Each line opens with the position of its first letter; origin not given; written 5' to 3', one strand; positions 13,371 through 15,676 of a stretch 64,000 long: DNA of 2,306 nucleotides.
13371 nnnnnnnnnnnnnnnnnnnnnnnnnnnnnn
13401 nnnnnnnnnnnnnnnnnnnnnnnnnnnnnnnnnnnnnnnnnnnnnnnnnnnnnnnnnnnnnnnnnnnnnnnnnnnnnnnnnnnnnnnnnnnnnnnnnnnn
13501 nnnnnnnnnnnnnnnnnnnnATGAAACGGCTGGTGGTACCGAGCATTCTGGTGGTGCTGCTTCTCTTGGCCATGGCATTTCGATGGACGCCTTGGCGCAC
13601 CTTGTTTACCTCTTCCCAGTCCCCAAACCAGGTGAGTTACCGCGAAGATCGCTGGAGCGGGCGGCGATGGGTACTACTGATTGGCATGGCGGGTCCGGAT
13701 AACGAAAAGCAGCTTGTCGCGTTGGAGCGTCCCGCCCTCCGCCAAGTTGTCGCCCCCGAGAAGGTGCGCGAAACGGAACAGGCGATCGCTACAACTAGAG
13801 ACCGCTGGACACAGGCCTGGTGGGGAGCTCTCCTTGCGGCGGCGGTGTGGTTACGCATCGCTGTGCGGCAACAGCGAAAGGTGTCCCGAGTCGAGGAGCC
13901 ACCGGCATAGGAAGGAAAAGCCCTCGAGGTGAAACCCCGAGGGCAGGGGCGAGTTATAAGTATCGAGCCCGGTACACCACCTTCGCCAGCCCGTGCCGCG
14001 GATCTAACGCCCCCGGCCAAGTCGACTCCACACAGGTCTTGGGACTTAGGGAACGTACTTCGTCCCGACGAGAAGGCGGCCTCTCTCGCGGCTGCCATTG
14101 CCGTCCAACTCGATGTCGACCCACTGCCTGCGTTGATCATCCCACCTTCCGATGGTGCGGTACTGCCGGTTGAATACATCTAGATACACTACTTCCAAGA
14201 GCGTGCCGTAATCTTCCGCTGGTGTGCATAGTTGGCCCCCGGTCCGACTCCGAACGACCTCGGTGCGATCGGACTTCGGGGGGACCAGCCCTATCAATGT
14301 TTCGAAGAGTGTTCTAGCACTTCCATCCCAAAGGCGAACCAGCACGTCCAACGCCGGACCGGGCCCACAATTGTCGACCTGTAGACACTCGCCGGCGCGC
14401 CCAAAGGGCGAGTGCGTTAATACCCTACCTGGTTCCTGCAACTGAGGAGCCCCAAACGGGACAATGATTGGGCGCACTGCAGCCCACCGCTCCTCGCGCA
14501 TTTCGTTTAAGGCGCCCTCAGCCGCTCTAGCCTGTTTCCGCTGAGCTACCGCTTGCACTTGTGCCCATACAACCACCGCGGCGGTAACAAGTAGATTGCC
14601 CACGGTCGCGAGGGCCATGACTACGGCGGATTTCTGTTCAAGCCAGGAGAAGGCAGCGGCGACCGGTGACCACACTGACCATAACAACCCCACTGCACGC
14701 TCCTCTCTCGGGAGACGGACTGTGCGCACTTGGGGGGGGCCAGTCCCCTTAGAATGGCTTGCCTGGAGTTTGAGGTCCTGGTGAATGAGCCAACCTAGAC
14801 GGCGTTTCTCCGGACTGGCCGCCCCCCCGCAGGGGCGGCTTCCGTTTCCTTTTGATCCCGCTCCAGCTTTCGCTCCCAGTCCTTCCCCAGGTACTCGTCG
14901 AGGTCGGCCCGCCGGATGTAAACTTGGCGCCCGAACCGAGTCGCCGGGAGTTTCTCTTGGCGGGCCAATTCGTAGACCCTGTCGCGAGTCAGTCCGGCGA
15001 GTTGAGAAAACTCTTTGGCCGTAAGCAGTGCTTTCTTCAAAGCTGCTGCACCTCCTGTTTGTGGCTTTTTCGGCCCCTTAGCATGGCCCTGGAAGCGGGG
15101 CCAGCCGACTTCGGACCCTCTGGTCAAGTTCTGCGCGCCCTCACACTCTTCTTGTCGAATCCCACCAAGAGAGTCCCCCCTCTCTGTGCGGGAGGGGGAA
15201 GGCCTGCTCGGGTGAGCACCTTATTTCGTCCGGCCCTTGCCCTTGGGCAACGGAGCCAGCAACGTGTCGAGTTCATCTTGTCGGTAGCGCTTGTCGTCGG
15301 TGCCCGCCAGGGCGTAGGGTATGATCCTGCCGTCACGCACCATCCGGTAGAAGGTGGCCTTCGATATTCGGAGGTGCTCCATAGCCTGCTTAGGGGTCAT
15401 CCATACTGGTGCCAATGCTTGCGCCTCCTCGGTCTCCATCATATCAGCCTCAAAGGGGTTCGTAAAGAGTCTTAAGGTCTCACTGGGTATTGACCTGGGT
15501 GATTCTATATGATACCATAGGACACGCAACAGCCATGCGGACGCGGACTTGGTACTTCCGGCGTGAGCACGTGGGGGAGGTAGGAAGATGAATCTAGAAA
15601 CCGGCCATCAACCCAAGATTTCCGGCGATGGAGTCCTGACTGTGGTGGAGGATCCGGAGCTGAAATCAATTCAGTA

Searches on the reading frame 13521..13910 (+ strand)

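Call 4: search_protein_families(library=pfam, proteins=[window:13521-13910:+], max_evalue=0.01)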
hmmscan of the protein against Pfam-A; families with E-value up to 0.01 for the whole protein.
window:13521-13910:+ (129 aa): 0 families

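Call 5: search_protein_families(library=phrogs, proteins=[window:13521-13910:+], max_evalue=0.01)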
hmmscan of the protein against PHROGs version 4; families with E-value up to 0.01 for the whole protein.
window:13521-13910:+ (129 aa): 0 families

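Call 11: search_protein_families(library=ncbifam, proteins=[window:13521-13910:+], max_evalue=0.1)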
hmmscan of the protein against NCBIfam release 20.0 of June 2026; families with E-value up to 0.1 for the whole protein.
window:13521-13910:+ (129 aa): 1 family
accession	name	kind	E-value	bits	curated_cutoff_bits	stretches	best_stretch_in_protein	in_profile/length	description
TIGR01470.1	cysG_Nterm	subfamily_domain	0.015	14.9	62.3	1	49-122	10-83/205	siroheme synthase, N-terminal domain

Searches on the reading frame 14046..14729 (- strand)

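Call 11: search_protein_families(library=ncbifam, proteins=[window:14046-14729:-], max_evalue=0.1)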
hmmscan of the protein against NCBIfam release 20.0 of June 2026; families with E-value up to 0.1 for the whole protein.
window:14046-14729:- (227 aa): 1 family
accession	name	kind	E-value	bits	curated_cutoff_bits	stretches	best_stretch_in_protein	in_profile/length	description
NF041604.1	CSP_NTE_dom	subfamily_domain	0.034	14.5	45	1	21-62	21-62/112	cold shock domain-containing protein membrane protein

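Call 100: search_protein_families(library=phrogs, proteins=[window:14046-14726:-], max_evalue=0.01)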
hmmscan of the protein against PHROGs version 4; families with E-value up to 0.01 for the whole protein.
window:14046-14726:- (226 aa): 0 families

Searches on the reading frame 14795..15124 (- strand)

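Call 100: search_protein_families(library=phrogs, proteins=[window:14795-15124:-], max_evalue=0.01)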
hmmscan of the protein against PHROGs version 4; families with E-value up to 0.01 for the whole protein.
window:14795-15124:- (109 aa): 6 families
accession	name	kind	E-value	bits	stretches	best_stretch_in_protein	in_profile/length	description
phrog_66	-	integration and excision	2.3e-10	41.7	1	16-96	76-159/412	excisionase and transcriptional regulator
phrog_7338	-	unknown function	3.2e-09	37.9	1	30-86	27-84/87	-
phrog_6401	-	DNA, RNA and nucleotide metabolism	5e-07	30.5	1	32-79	8-56/64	DNA binding protein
phrog_25262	-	unknown function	2.9e-06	28.2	1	30-81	31-83/106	-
phrog_10045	-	DNA, RNA and nucleotide metabolism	0.00098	19.9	1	30-82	17-70/74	HTH DNA binding protein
phrog_668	-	DNA, RNA and nucleotide metabolism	0.0047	17.6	1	32-92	62-123/181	HTH DNA binding protein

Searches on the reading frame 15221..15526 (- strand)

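Call 100: search_protein_families(library=phrogs, proteins=[window:15221-15526:-], max_evalue=0.01)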
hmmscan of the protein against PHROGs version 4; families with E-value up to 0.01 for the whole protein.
window:15221-15526:- (101 aa): 4 families
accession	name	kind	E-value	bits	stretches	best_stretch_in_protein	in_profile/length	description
phrog_66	-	integration and excision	3.3e-10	41.2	1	25-95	76-145/412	excisionase and transcriptional regulator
phrog_668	-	DNA, RNA and nucleotide metabolism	6.5e-05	23.7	1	28-88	49-108/181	HTH DNA binding protein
phrog_7989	-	unknown function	0.0027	18.5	1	40-72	4-36/74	-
phrog_4691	-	integration and excision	0.0061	17.6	1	41-83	17-59/78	excisionase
